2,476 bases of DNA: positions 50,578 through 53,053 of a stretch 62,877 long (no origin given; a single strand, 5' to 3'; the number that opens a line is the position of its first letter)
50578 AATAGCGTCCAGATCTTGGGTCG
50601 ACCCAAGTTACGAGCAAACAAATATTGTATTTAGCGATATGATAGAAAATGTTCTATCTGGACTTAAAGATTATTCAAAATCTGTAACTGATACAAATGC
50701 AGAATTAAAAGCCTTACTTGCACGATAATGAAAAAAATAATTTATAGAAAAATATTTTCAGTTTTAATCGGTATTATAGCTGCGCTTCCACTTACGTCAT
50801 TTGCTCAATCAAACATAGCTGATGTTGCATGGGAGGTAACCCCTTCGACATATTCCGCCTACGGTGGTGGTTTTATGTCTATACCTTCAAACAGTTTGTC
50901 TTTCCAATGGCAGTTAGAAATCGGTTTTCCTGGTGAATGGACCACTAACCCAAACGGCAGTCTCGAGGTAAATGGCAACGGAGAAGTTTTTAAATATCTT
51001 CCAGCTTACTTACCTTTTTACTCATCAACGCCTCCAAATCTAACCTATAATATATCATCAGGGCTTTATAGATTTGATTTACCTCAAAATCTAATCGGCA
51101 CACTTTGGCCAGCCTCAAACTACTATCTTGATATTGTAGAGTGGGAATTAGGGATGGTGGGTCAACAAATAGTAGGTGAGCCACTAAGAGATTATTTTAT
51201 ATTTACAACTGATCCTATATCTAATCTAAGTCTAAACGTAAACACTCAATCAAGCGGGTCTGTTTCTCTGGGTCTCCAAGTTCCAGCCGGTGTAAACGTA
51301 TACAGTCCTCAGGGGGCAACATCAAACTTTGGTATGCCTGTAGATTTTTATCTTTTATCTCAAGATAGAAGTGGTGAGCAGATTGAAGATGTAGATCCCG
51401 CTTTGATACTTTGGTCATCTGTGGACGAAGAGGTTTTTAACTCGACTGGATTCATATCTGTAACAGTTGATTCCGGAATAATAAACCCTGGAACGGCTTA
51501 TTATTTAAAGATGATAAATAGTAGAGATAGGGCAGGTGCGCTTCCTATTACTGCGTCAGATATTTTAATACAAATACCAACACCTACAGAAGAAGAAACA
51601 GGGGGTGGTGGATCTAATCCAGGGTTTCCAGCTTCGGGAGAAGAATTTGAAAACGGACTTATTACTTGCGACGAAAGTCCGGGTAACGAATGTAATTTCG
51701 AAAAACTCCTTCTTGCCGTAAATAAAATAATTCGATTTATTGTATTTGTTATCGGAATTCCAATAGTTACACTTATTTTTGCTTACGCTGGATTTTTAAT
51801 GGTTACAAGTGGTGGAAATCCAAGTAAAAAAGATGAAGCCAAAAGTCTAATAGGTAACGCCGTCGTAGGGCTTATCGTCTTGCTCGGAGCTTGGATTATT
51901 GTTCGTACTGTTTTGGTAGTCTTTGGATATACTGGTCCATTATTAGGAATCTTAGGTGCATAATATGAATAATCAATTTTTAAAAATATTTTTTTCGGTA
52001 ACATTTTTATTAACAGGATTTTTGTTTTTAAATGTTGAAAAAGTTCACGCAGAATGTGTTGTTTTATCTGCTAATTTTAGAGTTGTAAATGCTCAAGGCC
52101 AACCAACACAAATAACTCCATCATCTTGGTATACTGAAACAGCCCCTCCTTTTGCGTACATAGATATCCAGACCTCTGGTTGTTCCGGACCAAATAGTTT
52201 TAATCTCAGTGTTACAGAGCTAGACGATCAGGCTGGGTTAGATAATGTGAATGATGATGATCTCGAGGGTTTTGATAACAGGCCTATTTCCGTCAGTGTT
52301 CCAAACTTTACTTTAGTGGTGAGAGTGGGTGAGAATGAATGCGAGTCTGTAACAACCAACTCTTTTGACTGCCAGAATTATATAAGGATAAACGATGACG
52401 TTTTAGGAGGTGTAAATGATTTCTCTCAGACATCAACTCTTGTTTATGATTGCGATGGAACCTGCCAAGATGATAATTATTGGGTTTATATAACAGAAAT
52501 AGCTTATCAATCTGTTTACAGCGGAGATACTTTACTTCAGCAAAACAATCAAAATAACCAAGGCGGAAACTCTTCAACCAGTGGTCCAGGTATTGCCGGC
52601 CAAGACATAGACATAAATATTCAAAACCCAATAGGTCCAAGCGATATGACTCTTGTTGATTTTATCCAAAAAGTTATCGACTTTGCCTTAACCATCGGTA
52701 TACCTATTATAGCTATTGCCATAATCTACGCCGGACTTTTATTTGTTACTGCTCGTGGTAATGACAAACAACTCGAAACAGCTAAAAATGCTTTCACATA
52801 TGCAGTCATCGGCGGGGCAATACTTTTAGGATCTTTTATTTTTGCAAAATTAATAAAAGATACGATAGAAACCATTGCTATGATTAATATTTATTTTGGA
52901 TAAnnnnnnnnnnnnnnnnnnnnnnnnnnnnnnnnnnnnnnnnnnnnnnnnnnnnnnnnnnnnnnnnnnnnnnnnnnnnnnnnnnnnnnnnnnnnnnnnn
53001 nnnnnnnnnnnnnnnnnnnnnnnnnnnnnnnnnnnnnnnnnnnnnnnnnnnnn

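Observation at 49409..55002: Seven-gene operon: an orphan anchored solute-binding protein followed by six tandem T4SS-pilin-like paralogues, three carrying large ectodomain fusions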

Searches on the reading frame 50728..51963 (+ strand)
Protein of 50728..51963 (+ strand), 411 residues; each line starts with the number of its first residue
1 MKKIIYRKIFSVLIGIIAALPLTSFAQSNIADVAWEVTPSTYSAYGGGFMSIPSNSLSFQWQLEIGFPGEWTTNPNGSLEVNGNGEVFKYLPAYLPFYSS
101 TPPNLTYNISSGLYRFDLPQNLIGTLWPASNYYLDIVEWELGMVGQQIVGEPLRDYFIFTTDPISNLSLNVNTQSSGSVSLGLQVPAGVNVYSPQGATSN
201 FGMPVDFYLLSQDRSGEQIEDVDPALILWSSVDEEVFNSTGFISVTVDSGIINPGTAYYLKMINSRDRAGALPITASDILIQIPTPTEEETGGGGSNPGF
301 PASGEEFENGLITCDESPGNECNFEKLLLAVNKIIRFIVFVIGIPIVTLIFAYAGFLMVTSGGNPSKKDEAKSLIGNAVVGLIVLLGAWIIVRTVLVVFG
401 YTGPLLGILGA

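Call 3: search_protein_families(library=pfam, proteins=[window:50728-51963:+], max_evalue=1)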
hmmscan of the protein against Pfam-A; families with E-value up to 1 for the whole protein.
window:50728-51963:+ (411 aa): 2 families
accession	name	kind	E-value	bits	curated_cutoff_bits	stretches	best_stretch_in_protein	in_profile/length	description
PF18895.5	T4SS_pilin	-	7.1e-07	29.7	26.6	1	338-394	15-70/71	Type IV secretion system pilin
PF04956.18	TrbC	-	0.97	10.1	27.9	1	330-394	40-97/98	TrbC/VIRB2 pilin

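Call 4: search_protein_families(library=ncbifam, proteins=[window:50728-51963:+], max_evalue=1)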
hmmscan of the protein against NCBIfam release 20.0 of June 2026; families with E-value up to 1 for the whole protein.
window:50728-51963:+ (411 aa): 2 families
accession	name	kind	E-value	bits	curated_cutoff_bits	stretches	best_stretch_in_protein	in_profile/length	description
NF045849.1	ICE_MMCAP2_0565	equivalog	0.011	15.5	40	1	331-395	13-76/80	Mbov_0395 family pilin-like conjugal transfer protein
NF045925.1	3-sucCA_synth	equivalog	0.11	10.9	800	1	17-60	195-237/498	3-succinylated cholic acid synthase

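Call 17: find_homologous_proteins(query=window:50728-51960:+, max_evalue=0.001)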
Query window:50728-51960:+ (411 aa): 35 proteins with E <= 0.001 among 8000 candidates.
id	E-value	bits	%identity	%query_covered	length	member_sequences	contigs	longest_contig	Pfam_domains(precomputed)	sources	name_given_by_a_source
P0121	4.9e-248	841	93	100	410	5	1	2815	PF18895.6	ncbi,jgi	jgi:hypothetical protein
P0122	6.0e-128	445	56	100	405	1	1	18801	PF18895.6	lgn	-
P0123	2.4e-114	401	50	100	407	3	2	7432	PF18895.6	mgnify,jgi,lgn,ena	mgnify:CR=1 FL=1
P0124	9.1e-114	399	51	100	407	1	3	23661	PF18895.6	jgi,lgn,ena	jgi:hypothetical protein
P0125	6.3e-113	396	52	96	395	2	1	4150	PF18895.6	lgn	-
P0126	7.5e-112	392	50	95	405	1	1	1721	PF18895.6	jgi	-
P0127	8.1e-112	392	49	100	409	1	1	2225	PF18895.6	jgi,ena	-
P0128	9.7e-112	392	47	100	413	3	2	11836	PF18895.6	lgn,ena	-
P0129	2.2e-110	388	50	100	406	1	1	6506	PF18895.6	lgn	-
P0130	8.0e-78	280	38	100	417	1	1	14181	PF18895.6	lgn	-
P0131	1.7e-71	260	39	100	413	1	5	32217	PF18895.6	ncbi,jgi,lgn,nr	ncbi:MAG: hypothetical protein QG580_397 [Patescibacteria group bacterium]|jgi:hypothetical protein|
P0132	9.9e-70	254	39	100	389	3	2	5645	PF18895.6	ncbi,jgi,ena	-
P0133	5.8e-69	251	38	100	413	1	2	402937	PF18895.6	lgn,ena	-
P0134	2.7e-68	249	40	88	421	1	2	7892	PF18895.6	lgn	-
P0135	5.6e-65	238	40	99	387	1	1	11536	PF18895.6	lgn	-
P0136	9.9e-64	234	40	100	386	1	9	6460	PF18895.6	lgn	-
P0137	3.0e-63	232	43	86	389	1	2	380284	PF18895.6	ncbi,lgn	-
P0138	7.3e-60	221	41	89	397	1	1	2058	PF18895.6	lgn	-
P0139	1.3e-58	217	38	100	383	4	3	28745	PF18895.6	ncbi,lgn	-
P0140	6.0e-57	212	39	95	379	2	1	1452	PF18895.6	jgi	-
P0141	1.1e-55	207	45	70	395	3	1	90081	PF18895.6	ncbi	ncbi:MAG: pilin [Candidatus Paceibacterota bacterium]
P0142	4.1e-54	202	37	99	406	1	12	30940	PF18895.6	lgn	-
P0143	1.5e-50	191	33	99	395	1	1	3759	PF18895.6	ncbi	-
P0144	8.7e-48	181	35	100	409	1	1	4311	PF18895.6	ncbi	-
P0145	1.5e-39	154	33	100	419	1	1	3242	PF18895.6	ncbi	-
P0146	8.7e-15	73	36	27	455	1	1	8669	PF18895.6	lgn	-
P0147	9.6e-15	73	45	20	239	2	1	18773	PF18895.6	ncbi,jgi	-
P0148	6.9e-12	63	29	39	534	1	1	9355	PF18895.6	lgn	-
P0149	2.0e-11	62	39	22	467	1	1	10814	PF18895.6,PF18998.7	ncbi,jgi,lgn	ncbi:MAG: hypothetical protein WC662_03295 [Candidatus Paceibacterota bacterium]|jgi:hypothetical pr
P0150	5.8e-10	57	36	22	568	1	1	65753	PF18895.6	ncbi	-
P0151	1.9e-9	55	44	19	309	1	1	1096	PF18895.6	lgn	-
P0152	2.0e-8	52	39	23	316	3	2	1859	PF18895.6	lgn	-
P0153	3.5e-8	51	38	22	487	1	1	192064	PF13702.12,PF18895.6,PF01464.26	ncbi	-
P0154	1.9e-7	49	40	21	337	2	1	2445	PF18895.6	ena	-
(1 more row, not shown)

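Call 41: search_protein_families(library=pfam, proteins=[P0153, P0149], max_evalue=0.001)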
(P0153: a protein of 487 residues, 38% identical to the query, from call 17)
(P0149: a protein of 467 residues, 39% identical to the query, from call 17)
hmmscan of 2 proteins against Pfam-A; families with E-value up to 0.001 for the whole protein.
P0153 (487 aa): 3 families
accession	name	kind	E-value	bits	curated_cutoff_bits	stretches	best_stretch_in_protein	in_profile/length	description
PF01464.25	SLT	-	6.4e-24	84.2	21.3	1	311-416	11-111/117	Transglycosylase SLT domain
PF18895.5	T4SS_pilin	-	1.2e-07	32.1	26.6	1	79-143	8-71/71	Type IV secretion system pilin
PF13702.11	Lysozyme_like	-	5e-07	29.9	25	1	295-404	5-96/165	Lysozyme-like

P0149 (467 aa): 2 families
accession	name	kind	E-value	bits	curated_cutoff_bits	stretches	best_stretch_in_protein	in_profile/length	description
PF18998.6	Flg_new_2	-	2.9e-11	43.6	23.6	1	244-304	5-71/73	Divergent InlB B-repeat domain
PF18895.5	T4SS_pilin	-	1.2e-07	32.1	26.6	1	383-451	5-71/71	Type IV secretion system pilin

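Call 44: predict_structure(alignment_id=A2)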
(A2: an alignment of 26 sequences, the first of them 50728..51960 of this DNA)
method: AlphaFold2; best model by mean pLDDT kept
length: 411 residues; sequences in the alignment: 26
mean_pLDDT: 77.7   pTM: 0.59
mean pLDDT of the five models: 77.7, 76.6, 75.3, 74.2, 74.3
residues with pLDDT >= 90: 89; 70-90: 224; 50-70: 63; < 50: 35
segments of 3 or more residues with pLDDT < 50: 20-26, 288-305, 309-311, 315-318
pLDDT, mean of each block of 10 residues (from residue 1): 66 66 56 90 90 78 91 85 84 83 84 85 82 90 59 89 88 85 81 74 92 90 92 84 89 88 89 91 65 32 46 49 61 72 80 81 77 82 82 77 60 56
secondary structure, 60 per line:
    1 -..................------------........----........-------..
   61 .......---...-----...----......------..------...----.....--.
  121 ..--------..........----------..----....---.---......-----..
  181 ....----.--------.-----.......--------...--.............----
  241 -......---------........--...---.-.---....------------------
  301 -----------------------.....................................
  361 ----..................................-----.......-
elements in order: H2-19 E32-39 E44-51 E59-67 E71-73 E79-81 E86-91 E106-108 E113-117 E131-140 E157-160 E168-173 E179-184 E204-210 E227-236 E242-247 E257-264 E279-282 H324-360 H365-398 H404-410

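Call 48: fold_search(model_id=the predicted structure, library=pdb)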
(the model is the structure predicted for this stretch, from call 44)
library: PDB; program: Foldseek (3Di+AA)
matches with E <= 10: 1633; with E <= 0.001: 218
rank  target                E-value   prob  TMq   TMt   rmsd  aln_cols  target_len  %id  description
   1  6z3m_E                2.2e-06  1.00  0.20  0.33  12.5       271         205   10  Repulsive Guidance Molecule B (RGMB) in complex with Growth Differentiation Factor 5 (GDF5) and Neogenin 1 (NEO1). (released 2020-07-01)
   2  4bq6_A                2.7e-06  1.00  0.19  0.34  12.6       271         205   10  Crystal structure of the RGMB-NEO1 complex form 1 (released 2013-06-12)
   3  4bqb_C                2.7e-06  1.00  0.19  0.33  12.9       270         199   10  Crystal structure of the FN5 and FN6 domains of NEO1, form 2 (released 2013-06-12)
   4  4bqb_D                2.9e-06  1.00  0.19  0.33  12.4       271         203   11  Crystal structure of the FN5 and FN6 domains of NEO1, form 2 (released 2013-06-12)
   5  4bqc_A                4.5e-06  1.00  0.20  0.36  11.9       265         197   11  Crystal structure of the FN5 and FN6 domains of NEO1 bound to SOS (released 2013-06-12)
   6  3bpn_B                4.8e-06  1.00  0.18  0.33  13.0       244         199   14  Crystal structure of the IL4-IL4R-IL13Ra ternary complex (released 2008-02-05)
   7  2ibg_A                4.8e-06  1.00  0.19  0.32  18.6       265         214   10  Crystal Structure of Hedgehog Bound to the FNIII Domains of Ihog (released 2006-10-24)
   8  4eq2                  5.3e-06  1.00  0.22  0.38  11.6       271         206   11  Crystal Structure Analysis of Chicken Interferon Gamma Receptor Alpha Chain (released 2013-04-24)
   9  8k4q_C                5.3e-06  1.00  0.19  0.33  14.2       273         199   13  Crystal structure of nanobody HuNb103 bound to human interleukin-4 receptor subunit alpha (released 2024-06-26)
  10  4bqb_A                5.6e-06  1.00  0.20  0.35  11.6       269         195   11  Crystal structure of the FN5 and FN6 domains of NEO1, form 2 (released 2013-06-12)
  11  8yyl_B                6.3e-06  1.00  0.19  0.16  17.6       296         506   13  Cryo-EM structure of the complex IR with one insulin (released 2025-04-09)
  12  6pok                  6.6e-06  1.00  0.20  0.34  11.1       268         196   11  Crystal structure of the Robo3 FN2-3 domains (released 2020-05-06)
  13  9e7m_Ja               7.4e-06  1.00  0.22  0.13  10.1       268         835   14  In situ cryoEM structure of bacteriophage Ur-lambda tail tip complex (released 2025-11-05)
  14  7u23_E                7.4e-06  1.00  0.21  0.14  16.4       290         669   13  Single-chain LCDV-1 viral insulin-like peptide bound to IGF-1R ectodomain, leucine-zippered form (released 2022-11-16)
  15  6tpv_B                7.8e-06  1.00  0.19  0.33  11.7       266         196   11  Crystal structures of FNIII domain one and two of the human leucocyte common antigen-related protein, LAR (released 2020-05-13)
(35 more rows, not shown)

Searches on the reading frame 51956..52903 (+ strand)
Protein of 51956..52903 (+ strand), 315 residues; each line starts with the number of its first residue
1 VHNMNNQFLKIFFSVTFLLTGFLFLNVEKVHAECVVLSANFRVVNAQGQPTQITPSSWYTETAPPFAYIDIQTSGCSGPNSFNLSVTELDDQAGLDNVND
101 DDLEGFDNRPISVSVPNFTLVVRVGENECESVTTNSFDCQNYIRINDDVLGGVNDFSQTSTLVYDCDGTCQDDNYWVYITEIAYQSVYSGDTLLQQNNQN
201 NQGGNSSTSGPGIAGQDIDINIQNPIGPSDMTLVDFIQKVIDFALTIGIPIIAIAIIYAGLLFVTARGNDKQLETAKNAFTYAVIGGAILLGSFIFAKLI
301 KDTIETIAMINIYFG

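Call 3: search_protein_families(library=pfam, proteins=[window:51956-52903:+], max_evalue=1)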
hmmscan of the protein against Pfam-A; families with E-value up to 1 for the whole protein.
window:51956-52903:+ (315 aa): 3 families
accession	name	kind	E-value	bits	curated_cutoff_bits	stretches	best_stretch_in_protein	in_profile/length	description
PF18895.5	T4SS_pilin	-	7.5e-07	29.6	26.6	1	232-291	4-62/71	Type IV secretion system pilin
PF04956.18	TrbC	-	0.00048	20.7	27.9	1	231-296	35-94/98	TrbC/VIRB2 pilin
PF05767.17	Pox_A14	-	0.49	11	27.7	0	231-298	1-67/93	Poxvirus virion envelope protein A14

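Call 4: search_protein_families(library=ncbifam, proteins=[window:51956-52903:+], max_evalue=1)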
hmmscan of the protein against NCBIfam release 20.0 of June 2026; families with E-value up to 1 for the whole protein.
window:51956-52903:+ (315 aa): 1 family
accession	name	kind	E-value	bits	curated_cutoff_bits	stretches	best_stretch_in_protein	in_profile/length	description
NF045849.1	ICE_MMCAP2_0565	equivalog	0.0046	16.6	40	1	231-304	7-80/80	Mbov_0395 family pilin-like conjugal transfer protein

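Call 34: find_homologous_proteins(query=window:51965-52900:+, max_evalue=0.001)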
Query window:51965-52900:+ (312 aa): 44 proteins with E <= 0.001 among 2083 candidates.
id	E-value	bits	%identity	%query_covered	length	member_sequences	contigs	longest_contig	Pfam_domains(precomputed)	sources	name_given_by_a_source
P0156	6.9e-204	694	100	100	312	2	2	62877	PF18895.6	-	-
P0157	6.8e-118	412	61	100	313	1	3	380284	PF18895.6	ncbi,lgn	-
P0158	5.4e-116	405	63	98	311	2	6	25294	PF18895.6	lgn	-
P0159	5.0e-112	392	61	100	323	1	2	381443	PF18895.6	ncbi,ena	ncbi:MAG: hypothetical protein R3B55_02100 [Candidatus Paceibacterota bacterium]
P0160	2.7e-111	390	61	98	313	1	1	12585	PF18895.6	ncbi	-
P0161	1.0e-107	378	63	100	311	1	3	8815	PF18895.6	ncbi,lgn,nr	ncbi:MAG: hypothetical protein QG579_259 [Patescibacteria group bacterium]|nr:hypothetical protein [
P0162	1.7e-107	377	57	100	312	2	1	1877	PF18895.6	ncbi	-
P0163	2.1e-106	374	57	100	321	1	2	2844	-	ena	-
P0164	2.0e-100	354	55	100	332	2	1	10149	PF18895.6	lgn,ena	-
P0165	6.3e-99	349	61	89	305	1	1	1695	PF18895.6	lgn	-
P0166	2.6e-97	344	56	100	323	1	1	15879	PF18895.6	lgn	-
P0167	3.4e-97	344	57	100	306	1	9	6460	PF18895.6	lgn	-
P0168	1.6e-96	341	54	100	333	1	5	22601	PF18895.6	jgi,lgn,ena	jgi:hypothetical protein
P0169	8.2e-95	336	54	100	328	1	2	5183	PF18895.6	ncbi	-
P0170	1.4e-94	335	56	100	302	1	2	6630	PF18895.6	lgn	-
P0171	3.2e-93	331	53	100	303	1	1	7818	PF18895.6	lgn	-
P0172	3.6e-92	327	51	100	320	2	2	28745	PF18895.6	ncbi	-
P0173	2.2e-91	325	56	100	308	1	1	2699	PF18895.6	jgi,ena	-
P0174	1.8e-88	315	47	100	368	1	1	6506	PF18895.6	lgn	-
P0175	4.1e-88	314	51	100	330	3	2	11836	PF18895.6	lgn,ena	-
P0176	9.9e-87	309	47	98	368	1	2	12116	PF18895.6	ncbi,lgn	-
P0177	1.3e-86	309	51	100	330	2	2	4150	PF18895.6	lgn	-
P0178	9.1e-85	303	53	99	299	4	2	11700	PF18895.6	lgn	-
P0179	5.1e-81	291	43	100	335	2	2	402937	PF18895.6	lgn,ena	-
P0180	2.1e-80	288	42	100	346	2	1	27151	PF18895.6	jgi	jgi:hypothetical protein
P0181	3.4e-80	288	47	100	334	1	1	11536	PF18895.6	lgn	-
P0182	1.5e-79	286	52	100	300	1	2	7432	PF18895.6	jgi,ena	-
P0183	2.1e-77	279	44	99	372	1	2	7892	PF18895.6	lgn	-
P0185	9.5e-72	260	48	100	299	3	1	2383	PF18895.6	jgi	-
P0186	5.1e-68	248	46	100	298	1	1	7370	PF18895.6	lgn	-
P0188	2.0e-63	233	44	100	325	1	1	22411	PF18895.6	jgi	-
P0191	4.7e-58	215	42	99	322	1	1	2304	PF18895.6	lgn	-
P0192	7.4e-42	162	37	81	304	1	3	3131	PF18895.6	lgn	-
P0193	9.7e-39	152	36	81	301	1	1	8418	PF18895.6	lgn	-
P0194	3.6e-37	147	33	96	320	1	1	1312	PF18895.6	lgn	-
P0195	4.2e-35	140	33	92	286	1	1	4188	PF18895.6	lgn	-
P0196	1.7e-20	92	40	46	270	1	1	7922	PF18895.6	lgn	-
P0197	1.0e-18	86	52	28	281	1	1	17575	PF18895.6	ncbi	-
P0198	2.0e-17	82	53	28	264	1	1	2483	PF18895.6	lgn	-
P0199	6.8e-17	80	53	27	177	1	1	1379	PF18895.6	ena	-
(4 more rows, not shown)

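Call 46: predict_structure(alignment_id=A3)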
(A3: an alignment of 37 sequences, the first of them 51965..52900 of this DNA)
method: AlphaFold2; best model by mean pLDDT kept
length: 312 residues; sequences in the alignment: 37
mean_pLDDT: 77.9   pTM: 0.55
mean pLDDT of the five models: 77.9, 75.4, 74.5, 73.2, 72.5
residues with pLDDT >= 90: 87; 70-90: 152; 50-70: 38; < 50: 35
segments of 3 or more residues with pLDDT < 50: 192-224
pLDDT, mean of each block of 10 residues (from residue 1): 82 84 69 94 84 69 91 90 92 90 95 95 77 79 94 91 75 93 86 41 37 38 57 76 81 80 78 82 82 78 64 48
secondary structure, 60 per line:
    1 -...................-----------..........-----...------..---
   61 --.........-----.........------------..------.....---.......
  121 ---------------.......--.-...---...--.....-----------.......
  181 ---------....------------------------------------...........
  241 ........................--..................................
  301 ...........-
elements in order: H2-20 E32-41 E47-49 E63-71 E77-85 E106-110 E114-120 E136-142 E158-162 E174-180 H190-193 H230-264 H267-311

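Call 49: fold_search(model_id=the predicted structure, library=pdb)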
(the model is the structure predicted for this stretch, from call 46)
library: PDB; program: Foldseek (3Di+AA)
matches with E <= 10: 1447; with E <= 0.001: 0
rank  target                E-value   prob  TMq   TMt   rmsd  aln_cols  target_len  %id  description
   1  6h6a_J                2.0e-02  0.44  0.18  0.28   9.0       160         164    9  Crystal structure of UNC119 in complex with LCK peptide (released 2018-09-26)
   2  9nem_A                2.1e-02  0.44  0.18  0.28   9.0       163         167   10  Structure of Unc119-Farnesylated peptide complex (released 2025-09-03)
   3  9odx                  2.6e-02  0.30  0.16  0.24   9.7       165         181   10  Structure of Unc119B in complex with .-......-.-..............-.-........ (released 2025-09-03)
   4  9gkg_D                3.1e-02  0.38  0.18  0.28   8.8       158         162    9  Crystal structure of UNC119 in complex with Squarunkin A (released 2025-01-15)
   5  6h6a_D                3.6e-02  0.33  0.18  0.27   9.2       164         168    9  Crystal structure of UNC119 in complex with LCK peptide (released 2018-09-26)
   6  7ok6_AAA              4.8e-02  0.25  0.17  0.26   9.3       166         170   10  Crystal structure of UNC119B in complex with LCK peptide (released 2021-06-09)
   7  6h6a_G                5.1e-02  0.30  0.18  0.28   9.0       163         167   10  Crystal structure of UNC119 in complex with LCK peptide (released 2018-09-26)
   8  9nem_F                5.4e-02  0.38  0.19  0.30   9.0       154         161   11  Structure of Unc119-Farnesylated peptide complex (released 2025-09-03)
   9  8dj2_A                6.0e-02  0.30  0.17  0.31  16.3       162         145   12  Intramolecular ester bond-containing repeat domain from Chlamydia trachomatis adhesin (released 2023-08-02)
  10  9nem_D                6.0e-02  0.23  0.17  0.27   9.6       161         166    9  Structure of Unc119-Farnesylated peptide complex (released 2025-09-03)
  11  7umo_B                6.4e-02  0.28  0.18  0.28   8.8       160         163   11  Structure of Unc119-inhibitor complex. (released 2023-07-26)
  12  3gqq_D                6.4e-02  0.21  0.17  0.25  10.1       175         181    9  Crystal structure of the human retinal protein 4 (unc-119 homolog A). Northeast Structural Genomics Consortium target  (released 2009-04-07)
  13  8fha_C                6.4e-02  0.20  0.16  0.26  13.0       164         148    9  Intramolecular ester bond-containing repeat domain 1 from Suipraoptans intestinalis adhesin (released 2024-06-19)
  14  9gkg_B                6.8e-02  0.18  0.15  0.24   9.5       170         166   10  Crystal structure of UNC119 in complex with Squarunkin A (released 2025-01-15)
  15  9nem_E                7.1e-02  0.28  0.18  0.29   9.2       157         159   10  Structure of Unc119-Farnesylated peptide complex (released 2025-09-03)
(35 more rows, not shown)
